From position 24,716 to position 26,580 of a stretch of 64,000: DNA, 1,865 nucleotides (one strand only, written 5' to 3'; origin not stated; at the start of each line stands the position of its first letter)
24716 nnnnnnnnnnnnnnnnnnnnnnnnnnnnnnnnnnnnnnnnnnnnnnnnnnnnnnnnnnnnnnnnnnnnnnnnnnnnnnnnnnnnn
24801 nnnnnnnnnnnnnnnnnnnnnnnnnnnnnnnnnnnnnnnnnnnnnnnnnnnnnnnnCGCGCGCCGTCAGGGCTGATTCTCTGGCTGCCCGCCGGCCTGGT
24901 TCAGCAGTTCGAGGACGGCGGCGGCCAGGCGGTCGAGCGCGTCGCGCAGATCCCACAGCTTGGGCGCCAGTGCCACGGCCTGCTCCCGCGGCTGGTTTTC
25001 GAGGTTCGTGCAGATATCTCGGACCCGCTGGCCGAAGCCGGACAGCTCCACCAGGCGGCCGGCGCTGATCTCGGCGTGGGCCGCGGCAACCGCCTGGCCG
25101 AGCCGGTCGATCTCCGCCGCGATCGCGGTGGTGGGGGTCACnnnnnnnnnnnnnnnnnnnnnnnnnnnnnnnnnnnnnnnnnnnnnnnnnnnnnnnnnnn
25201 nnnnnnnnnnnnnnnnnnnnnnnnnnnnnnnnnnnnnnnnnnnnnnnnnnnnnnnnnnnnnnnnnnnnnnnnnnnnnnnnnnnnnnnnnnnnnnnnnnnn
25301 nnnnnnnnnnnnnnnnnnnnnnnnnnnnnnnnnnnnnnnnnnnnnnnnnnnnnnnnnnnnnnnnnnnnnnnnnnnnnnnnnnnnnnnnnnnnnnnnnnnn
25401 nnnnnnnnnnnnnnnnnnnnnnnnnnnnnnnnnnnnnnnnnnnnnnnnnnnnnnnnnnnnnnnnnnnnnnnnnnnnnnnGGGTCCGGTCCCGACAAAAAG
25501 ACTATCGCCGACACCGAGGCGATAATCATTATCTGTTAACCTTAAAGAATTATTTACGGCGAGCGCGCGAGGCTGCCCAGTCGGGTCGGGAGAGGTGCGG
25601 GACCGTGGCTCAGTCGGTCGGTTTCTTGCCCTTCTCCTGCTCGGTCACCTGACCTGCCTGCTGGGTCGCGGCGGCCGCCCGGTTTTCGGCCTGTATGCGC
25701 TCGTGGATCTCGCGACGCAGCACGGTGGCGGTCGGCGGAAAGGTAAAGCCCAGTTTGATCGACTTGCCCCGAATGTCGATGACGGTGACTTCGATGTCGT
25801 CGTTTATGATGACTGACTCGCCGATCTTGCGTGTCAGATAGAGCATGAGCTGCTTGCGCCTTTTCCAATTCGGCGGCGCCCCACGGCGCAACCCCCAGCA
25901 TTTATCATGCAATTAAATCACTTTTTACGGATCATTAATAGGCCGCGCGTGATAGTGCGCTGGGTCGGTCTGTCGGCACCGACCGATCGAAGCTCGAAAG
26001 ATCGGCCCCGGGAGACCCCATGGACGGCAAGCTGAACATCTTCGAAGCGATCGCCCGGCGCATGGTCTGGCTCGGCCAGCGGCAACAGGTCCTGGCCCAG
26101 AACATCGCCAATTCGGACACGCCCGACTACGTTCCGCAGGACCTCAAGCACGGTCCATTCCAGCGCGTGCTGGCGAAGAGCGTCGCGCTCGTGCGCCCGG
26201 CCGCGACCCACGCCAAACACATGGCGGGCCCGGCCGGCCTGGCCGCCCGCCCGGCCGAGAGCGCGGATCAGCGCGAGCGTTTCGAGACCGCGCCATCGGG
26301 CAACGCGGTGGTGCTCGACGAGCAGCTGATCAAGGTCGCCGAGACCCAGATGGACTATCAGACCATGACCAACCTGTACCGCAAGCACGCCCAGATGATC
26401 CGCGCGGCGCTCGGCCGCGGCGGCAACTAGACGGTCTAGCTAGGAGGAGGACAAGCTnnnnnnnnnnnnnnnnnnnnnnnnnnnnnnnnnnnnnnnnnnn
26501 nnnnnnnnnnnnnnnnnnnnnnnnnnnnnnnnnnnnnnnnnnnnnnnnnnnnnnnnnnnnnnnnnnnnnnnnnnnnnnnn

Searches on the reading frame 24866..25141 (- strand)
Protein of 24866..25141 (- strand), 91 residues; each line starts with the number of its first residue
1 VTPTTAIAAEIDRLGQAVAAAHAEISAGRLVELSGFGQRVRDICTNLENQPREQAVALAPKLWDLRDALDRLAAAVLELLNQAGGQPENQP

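Call 10: search_protein_families(library=pfam, proteins=[window:24866-25141:-])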
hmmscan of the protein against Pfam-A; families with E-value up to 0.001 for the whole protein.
window:24866-25141:- (91 aa): 0 families

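Call 26: search_protein_families(library=ncbifam, proteins=[window:24866-25141:-], max_evalue=0.01)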
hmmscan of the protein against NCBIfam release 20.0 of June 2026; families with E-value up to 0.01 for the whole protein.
window:24866-25141:- (91 aa): 0 families

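Call 52: search_protein_families(library=pfam, proteins=[window:24866-25141:-], max_evalue=0.1)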
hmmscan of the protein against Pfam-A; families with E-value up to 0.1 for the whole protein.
window:24866-25141:- (91 aa): 2 families
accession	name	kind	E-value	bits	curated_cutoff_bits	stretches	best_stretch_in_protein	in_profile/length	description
PF01627.28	Hpt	-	0.062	14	24.6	0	38-75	46-84/84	Hpt domain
PF17193.9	MukF_C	-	0.09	13.4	27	0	36-68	15-47/158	MukF C-terminal domain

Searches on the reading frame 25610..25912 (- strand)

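Call 10: search_protein_families(library=pfam, proteins=[window:25610-25912:-])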
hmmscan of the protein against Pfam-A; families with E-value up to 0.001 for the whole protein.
window:25610-25912:- (100 aa): 1 family
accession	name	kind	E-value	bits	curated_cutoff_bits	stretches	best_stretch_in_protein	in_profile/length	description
PF02599.21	CsrA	-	1.2e-19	70.4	27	1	23-74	1-52/53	Global regulator protein family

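Call 83: search_protein_families(library=ncbifam, proteins=[window:25610-25912:-], max_evalue=0.001)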
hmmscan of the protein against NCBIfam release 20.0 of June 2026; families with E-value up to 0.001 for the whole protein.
window:25610-25912:- (100 aa): 3 families
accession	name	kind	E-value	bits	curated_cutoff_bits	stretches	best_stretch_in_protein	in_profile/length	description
TIGR00202.1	csrA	equivalog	3.7e-21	75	70.1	1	23-84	1-62/69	carbon storage regulator CsrA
NF002469.0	PRK01712.1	equivalog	1.6e-20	72.8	73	1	23-85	1-63/65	carbon storage regulator CsrA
NF001844.0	PRK00568.1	equivalog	3.3e-16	59.1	106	1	23-91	1-69/76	carbon storage regulator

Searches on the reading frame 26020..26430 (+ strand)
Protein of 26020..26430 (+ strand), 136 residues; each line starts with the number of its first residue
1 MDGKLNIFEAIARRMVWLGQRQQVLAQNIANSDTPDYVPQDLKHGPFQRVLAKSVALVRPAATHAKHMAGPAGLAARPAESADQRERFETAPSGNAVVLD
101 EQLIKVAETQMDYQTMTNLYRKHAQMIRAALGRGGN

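Call 10: search_protein_families(library=pfam, proteins=[window:26020-26430:+])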
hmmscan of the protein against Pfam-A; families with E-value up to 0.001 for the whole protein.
window:26020-26430:+ (136 aa): 0 families

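Call 26: search_protein_families(library=ncbifam, proteins=[window:26020-26430:+], max_evalue=0.01)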
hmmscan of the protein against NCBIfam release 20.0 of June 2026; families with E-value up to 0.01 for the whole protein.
window:26020-26430:+ (136 aa): 12 families
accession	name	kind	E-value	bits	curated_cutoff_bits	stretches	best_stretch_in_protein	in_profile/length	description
NF004654.1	PRK06004.1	equivalog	6.1e-32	111.2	142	1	13-133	4-126/126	flagellar basal body rod protein FlgB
NF004653.1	PRK06003.1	equivalog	5.1e-23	81.8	153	1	5-128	4-121/126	flagellar basal body rod protein FlgB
NF009270.0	PRK12627.1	equivalog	1.7e-19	70.5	128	1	4-133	4-127/128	FlgB family protein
TIGR01396.1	FlgB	equivalog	7.5e-15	55.3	59.05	1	12-131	9-130/131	flagellar basal body rod protein FlgB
NF009264.0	PRK12621.1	equivalog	2.2e-08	34.5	163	1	11-132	12-132/136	flagellar basal body rod protein FlgB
NF009328.0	PRK12685.1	equivalog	1.1e-07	32.2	169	1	20-127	21-110/116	flagellar basal body rod protein FlgB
NF009265.0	PRK12622.1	equivalog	4.4e-07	30.1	145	1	13-127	13-130/135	flagellar basal body rod protein FlgB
NF009263.0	PRK12620.1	equivalog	0.00026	21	158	1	17-114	18-113/133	flagellar basal body rod protein FlgB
NF009266.0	PRK12623.1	equivalog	0.00033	20.6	144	1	11-124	16-123/133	flagellar basal body rod protein FlgB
NF005280.0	PRK06797.1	equivalog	0.00036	21.1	106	1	10-66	7-60/135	flagellar basal body rod protein FlgB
NF009262.0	PRK12619.1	equivalog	0.00072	20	183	1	10-116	11-112/130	flagellar basal body rod protein FlgB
NF009267.0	PRK12624.1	equivalog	0.0016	19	241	0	15-121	18-130/143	flagellar basal body rod protein FlgB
